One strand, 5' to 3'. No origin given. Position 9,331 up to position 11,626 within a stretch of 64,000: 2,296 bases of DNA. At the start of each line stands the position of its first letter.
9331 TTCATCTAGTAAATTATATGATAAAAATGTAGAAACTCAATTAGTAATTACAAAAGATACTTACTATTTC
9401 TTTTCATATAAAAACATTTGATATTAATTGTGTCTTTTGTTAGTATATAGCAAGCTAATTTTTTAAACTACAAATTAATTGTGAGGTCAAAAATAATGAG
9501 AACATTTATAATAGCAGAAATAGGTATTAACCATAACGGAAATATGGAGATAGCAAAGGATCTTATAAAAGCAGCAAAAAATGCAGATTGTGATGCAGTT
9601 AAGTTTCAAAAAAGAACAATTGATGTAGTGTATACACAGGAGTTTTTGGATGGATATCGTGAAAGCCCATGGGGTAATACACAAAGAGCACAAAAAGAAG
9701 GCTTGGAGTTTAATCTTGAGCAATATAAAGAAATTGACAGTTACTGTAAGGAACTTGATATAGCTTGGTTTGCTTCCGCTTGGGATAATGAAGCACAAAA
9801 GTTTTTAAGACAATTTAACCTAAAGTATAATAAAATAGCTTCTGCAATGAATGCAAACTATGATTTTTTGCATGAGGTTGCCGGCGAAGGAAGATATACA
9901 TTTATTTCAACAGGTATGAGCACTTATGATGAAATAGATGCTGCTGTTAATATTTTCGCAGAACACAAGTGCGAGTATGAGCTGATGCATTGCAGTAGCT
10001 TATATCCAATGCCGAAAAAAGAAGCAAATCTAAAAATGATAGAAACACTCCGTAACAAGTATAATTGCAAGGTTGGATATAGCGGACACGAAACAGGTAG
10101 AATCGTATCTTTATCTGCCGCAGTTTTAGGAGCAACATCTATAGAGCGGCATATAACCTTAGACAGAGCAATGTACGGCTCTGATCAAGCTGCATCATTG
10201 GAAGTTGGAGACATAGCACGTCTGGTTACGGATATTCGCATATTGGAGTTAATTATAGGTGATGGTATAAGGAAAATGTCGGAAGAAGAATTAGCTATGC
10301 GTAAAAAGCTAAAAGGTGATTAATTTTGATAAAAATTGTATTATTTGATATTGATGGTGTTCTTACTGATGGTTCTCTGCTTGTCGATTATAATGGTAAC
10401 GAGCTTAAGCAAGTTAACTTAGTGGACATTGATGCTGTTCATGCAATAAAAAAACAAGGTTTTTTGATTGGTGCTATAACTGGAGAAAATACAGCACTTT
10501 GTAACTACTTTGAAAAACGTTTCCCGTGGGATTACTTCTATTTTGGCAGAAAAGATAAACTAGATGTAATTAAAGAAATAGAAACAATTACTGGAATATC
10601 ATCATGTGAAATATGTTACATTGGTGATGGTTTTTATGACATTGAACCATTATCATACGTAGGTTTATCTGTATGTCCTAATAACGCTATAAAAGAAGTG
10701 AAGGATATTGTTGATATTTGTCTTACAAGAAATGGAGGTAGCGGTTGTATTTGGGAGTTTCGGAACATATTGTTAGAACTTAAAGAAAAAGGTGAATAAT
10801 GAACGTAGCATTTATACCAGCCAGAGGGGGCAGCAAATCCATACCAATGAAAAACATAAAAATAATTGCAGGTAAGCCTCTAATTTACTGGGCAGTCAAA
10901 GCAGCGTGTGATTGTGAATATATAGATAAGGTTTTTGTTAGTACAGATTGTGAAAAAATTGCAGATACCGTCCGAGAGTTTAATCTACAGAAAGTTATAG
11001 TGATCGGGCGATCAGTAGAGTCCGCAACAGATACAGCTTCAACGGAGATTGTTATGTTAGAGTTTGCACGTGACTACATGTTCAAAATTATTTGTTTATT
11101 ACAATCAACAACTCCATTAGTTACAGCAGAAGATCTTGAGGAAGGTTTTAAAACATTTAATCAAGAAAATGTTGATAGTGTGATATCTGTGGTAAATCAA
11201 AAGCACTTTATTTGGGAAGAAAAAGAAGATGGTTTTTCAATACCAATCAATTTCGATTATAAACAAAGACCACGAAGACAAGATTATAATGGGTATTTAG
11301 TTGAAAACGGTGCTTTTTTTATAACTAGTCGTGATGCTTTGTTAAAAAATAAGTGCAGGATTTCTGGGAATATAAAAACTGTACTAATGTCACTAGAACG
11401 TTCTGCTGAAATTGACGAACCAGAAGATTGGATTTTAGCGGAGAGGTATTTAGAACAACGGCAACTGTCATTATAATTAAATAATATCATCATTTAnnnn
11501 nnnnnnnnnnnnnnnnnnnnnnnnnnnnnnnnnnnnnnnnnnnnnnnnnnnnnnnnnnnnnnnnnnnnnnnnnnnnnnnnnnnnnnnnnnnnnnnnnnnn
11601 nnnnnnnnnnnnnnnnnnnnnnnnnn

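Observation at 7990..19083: Operon for an apparently uncharacterised CMP-activated ulosonic acid made through a phosphorylated intermediate, with two methyltransferases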

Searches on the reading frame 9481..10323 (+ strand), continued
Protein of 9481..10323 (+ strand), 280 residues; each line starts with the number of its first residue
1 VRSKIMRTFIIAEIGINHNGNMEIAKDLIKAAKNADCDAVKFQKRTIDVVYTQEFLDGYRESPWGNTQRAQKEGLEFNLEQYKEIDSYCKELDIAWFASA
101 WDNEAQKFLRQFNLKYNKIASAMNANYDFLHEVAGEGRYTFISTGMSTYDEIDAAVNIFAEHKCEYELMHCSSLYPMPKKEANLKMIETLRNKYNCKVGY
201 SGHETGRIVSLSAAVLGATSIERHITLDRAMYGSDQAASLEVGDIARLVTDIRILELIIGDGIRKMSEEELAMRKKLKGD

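Call 96: find_encoding_contigs(protein=P0013, flank=10000, max_places=1)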
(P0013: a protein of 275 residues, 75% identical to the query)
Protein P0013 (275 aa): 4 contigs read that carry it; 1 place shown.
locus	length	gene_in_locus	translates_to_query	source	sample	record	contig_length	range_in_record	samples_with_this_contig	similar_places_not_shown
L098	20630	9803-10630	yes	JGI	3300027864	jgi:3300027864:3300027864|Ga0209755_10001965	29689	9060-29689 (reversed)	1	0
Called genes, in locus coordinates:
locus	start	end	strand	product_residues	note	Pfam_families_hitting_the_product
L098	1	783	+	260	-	?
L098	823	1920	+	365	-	PF01073:3Beta_HSD, PF01370:Epimerase, PF02719:Polysacc_synt_2, PF04321:RmlD_sub_bind (weak), PF05368:NmrA, PF13460:NAD_binding_10, PF16363:GDP_Man_Dehyd, PF08485:Polysacc_syn_2C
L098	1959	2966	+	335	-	PF00535:Glycos_transf_2, PF10111:Glyco_tranf_2_2, PF13641:Glyco_tranf_2_3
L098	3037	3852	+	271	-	PF01370:Epimerase, PF04321:RmlD_sub_bind, PF05368:NmrA (faint)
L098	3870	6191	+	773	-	PF00535:Glycos_transf_2, PF10111:Glyco_tranf_2_2 (faint), PF13641:Glyco_tranf_2_3 (weak), PF13692:Glyco_trans_1_4, PF00534:Glycos_transf_1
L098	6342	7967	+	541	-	PF05050:Methyltransf_21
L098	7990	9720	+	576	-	PF05159:Capsule_synth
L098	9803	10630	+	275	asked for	PF03102:NeuB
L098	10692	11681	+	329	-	PF02348:CTP_transf_3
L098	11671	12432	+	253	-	PF23441:SDR (weak), PF00106:adh_short, PF01370:Epimerase (weak), PF13561:adh_short_C2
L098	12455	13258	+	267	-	PF13186:SPASM (weak)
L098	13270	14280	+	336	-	PF13489:Methyltransf_23, PF08241:Methyltransf_11 (weak), PF08242:Methyltransf_12 (weak), PF13847:Methyltransf_31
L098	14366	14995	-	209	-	PF13580:SIS_2, PF01380:SIS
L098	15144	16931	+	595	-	PF00884:Sulfatase (weak)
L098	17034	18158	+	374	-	PF02350:Epimerase_2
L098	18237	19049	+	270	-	-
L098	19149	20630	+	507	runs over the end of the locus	PF01637:ATPase_2, PF13173:AAA_14, PF03008:DUF234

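Call 99: get_annotated_region(hit=H2, flank=9000)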
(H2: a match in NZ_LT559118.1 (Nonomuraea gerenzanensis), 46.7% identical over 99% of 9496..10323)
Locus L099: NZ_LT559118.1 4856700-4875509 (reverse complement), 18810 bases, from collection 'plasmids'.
description: Nonomuraea gerenzanensis isolate nono1 plasmid I, complete sequence
organism: Nonomuraea gerenzanensis (NCBI taxid 93944)
taxonomy: Bacteria; Actinomycetota; Actinomycetes; Streptosporangiales; Streptosporangiaceae; Nonomuraea; Nonomuraea gerenzanensis
host: -; source: -; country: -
typing (MOB-suite, as given by PLSDB): non-mobilizable
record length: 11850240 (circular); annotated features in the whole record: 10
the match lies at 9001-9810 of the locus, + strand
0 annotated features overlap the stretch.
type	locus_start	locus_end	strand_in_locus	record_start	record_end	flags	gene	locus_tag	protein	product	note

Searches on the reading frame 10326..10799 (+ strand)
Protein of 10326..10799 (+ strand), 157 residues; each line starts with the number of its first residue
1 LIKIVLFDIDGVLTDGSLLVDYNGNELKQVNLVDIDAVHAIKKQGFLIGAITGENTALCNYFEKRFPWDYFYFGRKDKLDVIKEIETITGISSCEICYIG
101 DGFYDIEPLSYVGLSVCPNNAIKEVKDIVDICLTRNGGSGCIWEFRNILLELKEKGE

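Call 5: search_protein_families(library=pfam, proteins=[window:10326-10799:+], max_evalue=0.01)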
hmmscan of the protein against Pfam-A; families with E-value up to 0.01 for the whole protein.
window:10326-10799:+ (157 aa): 3 families
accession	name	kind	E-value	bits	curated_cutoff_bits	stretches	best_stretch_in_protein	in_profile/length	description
PF08282.18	Hydrolase_3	-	5e-09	36.7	20.9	1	77-136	187-246/255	haloacid dehalogenase-like hydrolase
PF00702.32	Hydrolase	-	3.2e-07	31.4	26.4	0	2-20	1-19/191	haloacid dehalogenase-like hydrolase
PF13419.12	HAD_2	-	0.003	18.1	23.8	0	36-107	86-166/178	Haloacid dehalogenase-like hydrolase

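Call 6: search_protein_families(library=ncbifam, proteins=[window:10326-10799:+], max_evalue=0.01)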
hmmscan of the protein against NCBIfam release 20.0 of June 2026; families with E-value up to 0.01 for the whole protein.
window:10326-10799:+ (157 aa): 13 families
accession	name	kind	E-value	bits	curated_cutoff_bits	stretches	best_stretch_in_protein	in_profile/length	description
NF058599.1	KDN-9-PPhBT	equivalog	8.5e-33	113.7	180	1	2-150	2-150/152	3-deoxy-D-glycero-D-galacto-nonulopyranosonate 9-phosphatase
TIGR01670.1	KdsC-phosphatas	subfamily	9.5e-32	110.1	106.95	1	2-154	1-153/154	3-deoxy-D-manno-octulosonate 8-phosphate phosphatase, YrbI family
NF007019.0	PRK09484.1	equivalog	5.9e-23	81.5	208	1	2-155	25-178/187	3-deoxy-manno-octulosonate-8-phosphatase KdsC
TIGR02726.1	phenyl_P_delta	equivalog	1.2e-17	64.6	281.95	1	2-154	7-159/169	phenylphosphate carboxylase subunit delta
NF002245.0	PRK01158.1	equivalog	1.4e-11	44.1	198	1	77-149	157-229/233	phosphoglycolate phosphatase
TIGR01487.1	Pglycolate_arch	equivalog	2.3e-11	44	122.75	1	77-140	147-210/215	phosphoglycolate phosphatase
TIGR00099.1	Cof-subfamily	subfamily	3.1e-08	33.5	137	1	77-136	188-247/256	Cof-type HAD-IIB family hydrolase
TIGR01662.1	HAD-SF-IIIA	subfamily_domain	3.6e-07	30.4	44.6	1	3-115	1-134/141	HAD-IIIA family hydrolase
NF007806.0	PRK10513.1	equivalog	8.3e-06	25.4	273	1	76-143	195-262/270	sugar-phosphatase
TIGR01491.1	HAD-SF-IB-PSPlk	hypoth_equivalog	1.1e-05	25.2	151.9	0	1-17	3-19/201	phosphoserine phosphatase-like hydrolase, archaeal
NF045966.1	YcsE_rel_Pase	equivalog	9.8e-05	21.9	220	1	77-132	191-246/265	YcsE-related riboflavin metabolism phosphatase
TIGR01482.1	SPP-subfamily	subfamily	0.00014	21.5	107.15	1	77-136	149-208/225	sucrose-phosphate phosphatase subfamily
NF007821.0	PRK10530.1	equivalog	0.0014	18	274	1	88-138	210-260/272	pyridoxal phosphatase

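Call 34: search_solved_structures(query=window:10326-10799:+, max_evalue=0.00001, show_alignments=3)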
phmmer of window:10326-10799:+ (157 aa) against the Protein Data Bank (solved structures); distinct sequences matched with E-value up to 0.00001: 19.
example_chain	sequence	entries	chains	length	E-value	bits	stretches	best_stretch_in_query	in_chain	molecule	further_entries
3e81_A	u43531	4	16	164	9.1e-22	80.8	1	2-149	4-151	Acylneuraminate cytidylyltransferase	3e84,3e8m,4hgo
3n1u_A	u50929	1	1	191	2.6e-21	79.3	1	2-157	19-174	Hydrolase, HAD superfamily, subfamily III A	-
2p9j_A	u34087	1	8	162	5.6e-21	78.3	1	2-153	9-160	Hypothetical protein AQ2171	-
4hgq_A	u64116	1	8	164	6.3e-21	78.1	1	2-149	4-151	Acylneuraminate cytidylyltransferase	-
4hgr_A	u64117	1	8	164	1.7e-20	76.7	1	2-149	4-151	Acylneuraminate cytidylyltransferase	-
4um5_A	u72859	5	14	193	8e-18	68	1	2-152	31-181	3-DEOXY-D-MANNO-OCTULOSONATE 8-PHOSPHATE PHOSPHATASE KDSC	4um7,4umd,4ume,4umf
3mn1_A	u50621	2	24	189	8.4e-18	67.9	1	2-151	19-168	probable yrbi family phosphatase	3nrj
4hgn_A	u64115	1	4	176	1.6e-16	63.8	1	2-143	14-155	2-keto-3-deoxy-D-manno-octulosonate 8-phosphate phosphohydrolase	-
7t35_A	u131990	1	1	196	7.3e-14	55.1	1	2-151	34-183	3-deoxy-D-manno-octulosonate 8-phosphate phosphatase KdsC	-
1j8d_A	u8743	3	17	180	1e-13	54.7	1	2-155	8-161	deoxy-D-mannose-octulosonate 8-phosphate phosphatase | 3-deoxy-D-manno-octulosonate 8-phosphate phosphatase KdsC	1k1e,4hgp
4nav_D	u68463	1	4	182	7.5e-13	51.8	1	2-150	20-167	HYPOTHETICAL PROTEIN XCC279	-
3i6b_A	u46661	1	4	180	1.9e-11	47.2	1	2-150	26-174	3-deoxy-D-manno-octulosonate 8-phosphate phosphatase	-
2r8e_A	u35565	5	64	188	2e-11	47.2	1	2-151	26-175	3-deoxy-D-manno-octulosonate 8-phosphate phosphatase | YrbI from Escherichia coli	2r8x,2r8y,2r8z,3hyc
3n07_A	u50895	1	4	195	4.5e-11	46.1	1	2-153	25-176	3-deoxy-D-manno-octulosonate 8-phosphate phosphatase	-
3ij5_A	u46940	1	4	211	5.5e-11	45.8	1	2-155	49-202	3-deoxy-D-manno-octulosonate 8-phosphate phosphatase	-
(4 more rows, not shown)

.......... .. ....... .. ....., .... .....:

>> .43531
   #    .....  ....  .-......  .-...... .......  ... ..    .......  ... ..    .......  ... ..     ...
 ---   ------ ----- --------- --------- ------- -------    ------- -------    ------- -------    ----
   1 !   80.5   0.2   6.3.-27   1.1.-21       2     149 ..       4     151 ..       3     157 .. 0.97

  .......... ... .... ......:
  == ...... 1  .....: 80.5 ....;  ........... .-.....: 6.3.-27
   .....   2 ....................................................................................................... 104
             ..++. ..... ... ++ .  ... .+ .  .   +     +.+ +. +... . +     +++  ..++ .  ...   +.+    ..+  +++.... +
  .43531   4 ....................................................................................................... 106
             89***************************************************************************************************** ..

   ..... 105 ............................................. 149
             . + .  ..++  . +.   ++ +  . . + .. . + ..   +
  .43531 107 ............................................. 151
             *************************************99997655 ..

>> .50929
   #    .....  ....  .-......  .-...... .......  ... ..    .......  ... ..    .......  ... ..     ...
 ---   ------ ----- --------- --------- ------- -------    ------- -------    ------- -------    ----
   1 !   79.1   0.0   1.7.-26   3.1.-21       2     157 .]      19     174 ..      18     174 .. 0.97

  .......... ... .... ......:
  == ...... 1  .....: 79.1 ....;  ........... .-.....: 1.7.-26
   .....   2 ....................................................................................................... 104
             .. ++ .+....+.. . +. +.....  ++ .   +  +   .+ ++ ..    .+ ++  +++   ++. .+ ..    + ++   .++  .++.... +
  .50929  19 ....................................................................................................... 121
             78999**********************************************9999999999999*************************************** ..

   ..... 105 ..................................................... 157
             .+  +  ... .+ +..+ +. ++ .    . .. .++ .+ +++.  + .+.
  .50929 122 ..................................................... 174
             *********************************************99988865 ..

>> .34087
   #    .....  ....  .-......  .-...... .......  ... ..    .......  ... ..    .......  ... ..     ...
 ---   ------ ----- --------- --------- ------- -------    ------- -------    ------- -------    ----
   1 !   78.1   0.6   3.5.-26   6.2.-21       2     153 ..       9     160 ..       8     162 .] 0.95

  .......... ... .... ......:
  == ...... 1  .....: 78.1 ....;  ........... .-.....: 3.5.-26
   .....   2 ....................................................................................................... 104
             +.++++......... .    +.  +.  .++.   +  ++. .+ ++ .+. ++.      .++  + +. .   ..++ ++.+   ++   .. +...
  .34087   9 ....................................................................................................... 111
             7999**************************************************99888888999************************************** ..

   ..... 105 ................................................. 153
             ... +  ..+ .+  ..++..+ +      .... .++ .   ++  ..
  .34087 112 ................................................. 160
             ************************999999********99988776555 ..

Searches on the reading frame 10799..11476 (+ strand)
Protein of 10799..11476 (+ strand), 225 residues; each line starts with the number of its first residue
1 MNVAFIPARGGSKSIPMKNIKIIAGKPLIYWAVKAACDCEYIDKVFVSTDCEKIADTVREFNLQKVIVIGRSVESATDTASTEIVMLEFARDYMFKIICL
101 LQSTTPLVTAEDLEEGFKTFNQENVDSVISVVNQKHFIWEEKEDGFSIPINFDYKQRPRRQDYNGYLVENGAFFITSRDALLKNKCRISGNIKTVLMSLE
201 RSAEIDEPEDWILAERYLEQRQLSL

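Call 5: search_protein_families(library=pfam, proteins=[window:10799-11476:+], max_evalue=0.01)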
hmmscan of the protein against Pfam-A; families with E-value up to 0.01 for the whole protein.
window:10799-11476:+ (225 aa): 1 family
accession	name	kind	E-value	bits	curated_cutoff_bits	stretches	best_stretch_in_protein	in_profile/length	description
PF02348.25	CTP_transf_3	-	2.4e-26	93.3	22.6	1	4-132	2-126/217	Cytidylyltransferase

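Call 6: search_protein_families(library=ncbifam, proteins=[window:10799-11476:+], max_evalue=0.01)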
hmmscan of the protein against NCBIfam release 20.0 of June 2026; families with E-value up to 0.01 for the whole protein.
window:10799-11476:+ (225 aa): 8 families
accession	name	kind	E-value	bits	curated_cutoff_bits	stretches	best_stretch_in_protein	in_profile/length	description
TIGR03584.1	PseF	equivalog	8.9e-35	120.3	205.7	1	3-216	1-218/222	pseudaminic acid cytidylyltransferase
NF003952.0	PRK05450.1-5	subfamily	4.6e-17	62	193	1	3-132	4-128/250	3-deoxy-manno-octulosonate cytidylyltransferase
NF003950.0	PRK05450.1-3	subfamily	8.8e-16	58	234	1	3-128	4-125/248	3-deoxy-manno-octulosonate cytidylyltransferase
NF009905.0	PRK13368.1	subfamily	2.1e-14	53.5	255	1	3-133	4-127/243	3-deoxy-manno-octulosonate cytidylyltransferase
NF003948.0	PRK05450.1-1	equivalog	5.1e-10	39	281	1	3-133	7-133/248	3-deoxy-manno-octulosonate cytidylyltransferase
TIGR00466.1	kdsB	equivalog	4.1e-09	36.2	155.2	1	4-126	5-122/241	3-deoxy-manno-octulosonate cytidylyltransferase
NF010933.0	PRK14353.1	equivalog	0.0017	17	505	1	13-130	20-134/453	bifunctional UDP-N-acetylglucosamine diphosphorylase/glucosamine-1-phosphate N-acetyltransferase GlmU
NF010939.0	PRK14359.1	equivalog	0.0044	15.7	592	1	13-133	17-127/430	bifunctional UDP-N-acetylglucosamine diphosphorylase/glucosamine-1-phosphate N-acetyltransferase GlmU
